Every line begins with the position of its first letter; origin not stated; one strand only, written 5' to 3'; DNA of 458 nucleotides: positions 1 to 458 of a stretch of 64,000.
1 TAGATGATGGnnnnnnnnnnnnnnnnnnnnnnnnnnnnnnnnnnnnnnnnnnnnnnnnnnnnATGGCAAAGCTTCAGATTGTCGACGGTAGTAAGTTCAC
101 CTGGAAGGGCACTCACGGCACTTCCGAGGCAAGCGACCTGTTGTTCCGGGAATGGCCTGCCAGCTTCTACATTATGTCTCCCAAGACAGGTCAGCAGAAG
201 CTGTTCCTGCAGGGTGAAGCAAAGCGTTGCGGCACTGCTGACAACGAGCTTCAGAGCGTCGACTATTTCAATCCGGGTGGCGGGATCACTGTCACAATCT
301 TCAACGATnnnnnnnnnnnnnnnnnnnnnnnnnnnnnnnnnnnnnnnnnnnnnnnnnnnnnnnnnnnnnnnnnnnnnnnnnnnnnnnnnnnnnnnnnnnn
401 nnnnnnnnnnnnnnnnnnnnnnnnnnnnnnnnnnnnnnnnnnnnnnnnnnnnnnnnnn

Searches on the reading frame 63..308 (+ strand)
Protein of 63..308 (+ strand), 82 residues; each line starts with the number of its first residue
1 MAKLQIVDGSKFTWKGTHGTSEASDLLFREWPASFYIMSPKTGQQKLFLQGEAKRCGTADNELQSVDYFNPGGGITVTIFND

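Call 78: search_protein_families(library=pfam, alignment_id=A4, max_evalue=0.001)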
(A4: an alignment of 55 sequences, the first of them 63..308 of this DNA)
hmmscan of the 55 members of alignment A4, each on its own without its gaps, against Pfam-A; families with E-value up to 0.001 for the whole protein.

A. member 1, window:63-308:+ (82 aa): 0 families

B. families by the number of members that match (of 55 scanned): 16 families
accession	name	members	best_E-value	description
PF01027.25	Bax1-I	1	6.6e-52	Inhibitor of apoptosis-promoting Bax1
PF08238.18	Sel1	1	5.8e-21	Sel1 repeat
PF09414.15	RNA_ligase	1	6.1e-21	RNA ligase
PF24043.1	DUF7352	1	2e-14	Domain of unknown function (DUF7352)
PF13532.12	2OG-FeII_Oxy_2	1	1.4e-09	2OG-Fe(II) oxygenase superfamily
PF01844.29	HNH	1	1.6e-08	HNH endonuclease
PF00149.33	Metallophos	1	8.4e-08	Calcineurin-like phosphoesterase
PF14279.12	HNH_5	1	1.8e-07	HNH endonuclease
PF05036.18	SPOR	1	2.4e-07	SPOR domain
PF12850.12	Metallophos_2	1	1.3e-06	Calcineurin-like phosphoesterase superfamily domain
PF23310.1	TPR_27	1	1.2e-05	Plant tetratrico peptide repeats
PF01661.27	Macro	1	8.9e-05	Macro domain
PF23793.1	LysC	1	0.0002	Rz1-like lysis system protein LysC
PF03171.26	2OG-FeII_Oxy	1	0.00027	2OG-Fe(II) oxygenase superfamily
PF03734.19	YkuD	1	0.00038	L,D-transpeptidase catalytic domain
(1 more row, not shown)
